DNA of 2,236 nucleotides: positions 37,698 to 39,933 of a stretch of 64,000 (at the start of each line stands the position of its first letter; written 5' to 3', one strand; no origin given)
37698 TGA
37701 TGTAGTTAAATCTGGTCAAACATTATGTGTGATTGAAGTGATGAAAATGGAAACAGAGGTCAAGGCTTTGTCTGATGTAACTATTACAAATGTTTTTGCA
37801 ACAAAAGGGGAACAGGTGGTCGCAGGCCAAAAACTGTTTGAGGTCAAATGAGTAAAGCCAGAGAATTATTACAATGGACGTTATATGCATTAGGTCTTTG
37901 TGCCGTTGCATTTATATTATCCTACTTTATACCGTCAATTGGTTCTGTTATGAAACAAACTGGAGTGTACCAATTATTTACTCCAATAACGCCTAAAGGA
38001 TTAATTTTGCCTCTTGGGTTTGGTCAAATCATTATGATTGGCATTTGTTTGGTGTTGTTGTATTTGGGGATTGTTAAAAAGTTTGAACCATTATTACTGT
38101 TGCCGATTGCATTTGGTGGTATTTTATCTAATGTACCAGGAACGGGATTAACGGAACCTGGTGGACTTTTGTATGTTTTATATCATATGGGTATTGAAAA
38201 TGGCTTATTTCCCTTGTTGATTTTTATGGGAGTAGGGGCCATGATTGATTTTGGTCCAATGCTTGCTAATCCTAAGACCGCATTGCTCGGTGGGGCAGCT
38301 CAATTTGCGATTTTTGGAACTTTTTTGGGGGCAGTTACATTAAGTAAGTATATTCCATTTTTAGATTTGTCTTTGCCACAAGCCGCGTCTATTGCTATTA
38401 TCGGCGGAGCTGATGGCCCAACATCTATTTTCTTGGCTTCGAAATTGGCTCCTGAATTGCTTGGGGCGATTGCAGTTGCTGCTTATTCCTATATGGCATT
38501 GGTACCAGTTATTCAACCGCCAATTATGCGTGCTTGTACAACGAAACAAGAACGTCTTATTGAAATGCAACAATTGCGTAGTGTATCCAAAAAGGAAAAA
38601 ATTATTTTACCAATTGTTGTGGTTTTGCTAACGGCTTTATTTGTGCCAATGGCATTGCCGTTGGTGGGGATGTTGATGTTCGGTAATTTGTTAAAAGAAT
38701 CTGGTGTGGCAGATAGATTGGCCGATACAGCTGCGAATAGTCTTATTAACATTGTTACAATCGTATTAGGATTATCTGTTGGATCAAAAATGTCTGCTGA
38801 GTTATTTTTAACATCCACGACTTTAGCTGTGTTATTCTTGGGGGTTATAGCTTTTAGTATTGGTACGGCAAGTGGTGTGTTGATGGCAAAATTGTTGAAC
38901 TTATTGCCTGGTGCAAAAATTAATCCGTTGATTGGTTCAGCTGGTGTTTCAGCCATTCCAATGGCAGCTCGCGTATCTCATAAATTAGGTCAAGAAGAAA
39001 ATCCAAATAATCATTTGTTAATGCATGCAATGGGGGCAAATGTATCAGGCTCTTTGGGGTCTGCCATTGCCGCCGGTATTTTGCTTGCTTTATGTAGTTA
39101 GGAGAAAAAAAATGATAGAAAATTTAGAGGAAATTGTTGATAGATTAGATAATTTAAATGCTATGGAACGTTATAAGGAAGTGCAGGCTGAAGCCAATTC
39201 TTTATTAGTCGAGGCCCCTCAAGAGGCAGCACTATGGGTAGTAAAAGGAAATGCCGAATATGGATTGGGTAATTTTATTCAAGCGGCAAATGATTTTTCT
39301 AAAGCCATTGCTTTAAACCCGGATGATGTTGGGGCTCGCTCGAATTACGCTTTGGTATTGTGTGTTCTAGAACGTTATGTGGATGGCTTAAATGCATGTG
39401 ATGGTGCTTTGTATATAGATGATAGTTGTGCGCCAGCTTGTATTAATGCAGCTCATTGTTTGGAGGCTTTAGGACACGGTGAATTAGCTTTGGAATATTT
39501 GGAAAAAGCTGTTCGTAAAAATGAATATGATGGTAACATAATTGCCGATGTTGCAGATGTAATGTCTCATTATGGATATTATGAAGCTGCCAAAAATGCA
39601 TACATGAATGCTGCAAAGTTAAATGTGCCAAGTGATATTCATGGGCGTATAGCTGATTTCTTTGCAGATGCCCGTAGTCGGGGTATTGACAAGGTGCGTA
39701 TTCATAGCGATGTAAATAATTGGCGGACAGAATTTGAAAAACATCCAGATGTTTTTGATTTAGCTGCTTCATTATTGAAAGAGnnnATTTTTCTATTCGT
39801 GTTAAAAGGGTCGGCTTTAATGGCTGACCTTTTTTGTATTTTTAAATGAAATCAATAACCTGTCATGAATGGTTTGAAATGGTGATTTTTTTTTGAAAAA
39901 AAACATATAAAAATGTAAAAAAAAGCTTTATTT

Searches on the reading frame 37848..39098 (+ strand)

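Call 23: search_protein_families(library=pfam, proteins=[window:37848-39098:+], max_evalue=0.00001)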
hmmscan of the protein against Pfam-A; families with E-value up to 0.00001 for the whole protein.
window:37848-39098:+ (417 aa): 1 family
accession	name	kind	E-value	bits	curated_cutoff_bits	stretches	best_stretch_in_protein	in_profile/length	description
PF03977.18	OAD_beta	-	9.4e-153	508.8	31.6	1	60-415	2-348/349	Na+-transporting oxaloacetate decarboxylase beta subunit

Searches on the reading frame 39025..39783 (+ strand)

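Call 66: search_protein_families(library=pfam, proteins=[window:39025-39783:+], max_evalue=0.01)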
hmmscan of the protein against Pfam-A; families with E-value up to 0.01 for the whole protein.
window:39025-39783:+ (253 aa): 12 families
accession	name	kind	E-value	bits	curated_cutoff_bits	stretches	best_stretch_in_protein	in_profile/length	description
PF13429.12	TPR_15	-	5.6e-11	42.8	26.2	1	26-191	105-269/280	Tetratricopeptide repeat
PF07719.23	TPR_2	-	3.6e-10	39.6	27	1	68-101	1-34/34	Tetratricopeptide repeat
PF13181.12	TPR_8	-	8.3e-09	35.4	25.7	0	136-164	1-29/34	Tetratricopeptide repeat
PF13371.12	TPR_9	-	9.2e-09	35.6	35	1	57-104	18-65/73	Tetratricopeptide repeat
PF00515.34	TPR_1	-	4.1e-08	33.1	27.8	1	68-101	1-34/34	Tetratricopeptide repeat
PF13428.12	TPR_14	-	5.5e-08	33.2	23.5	0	69-109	2-42/44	Tetratricopeptide repeat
PF13432.12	TPR_16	-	7.7e-08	33.1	32.7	1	74-132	3-61/65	Tetratricopeptide repeat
PF23914.1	TPR_CcmH_CycH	-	7e-06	26.4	42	1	61-115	43-97/158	Cytochrome c-type biogenesis protein H TPR domain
PF14559.12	TPR_19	-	2.7e-05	24.8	25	0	82-124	5-47/68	Tetratricopeptide repeat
PF13414.12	TPR_11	-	9.2e-05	22.5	26.8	1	75-111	1-37/42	TPR repeat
PF13431.12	TPR_17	-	0.0017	18.9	24.4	0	91-118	2-29/34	Tetratricopeptide repeat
PF13424.12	TPR_12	-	0.0046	17.6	30.1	0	104-164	5-73/77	Tetratricopeptide repeat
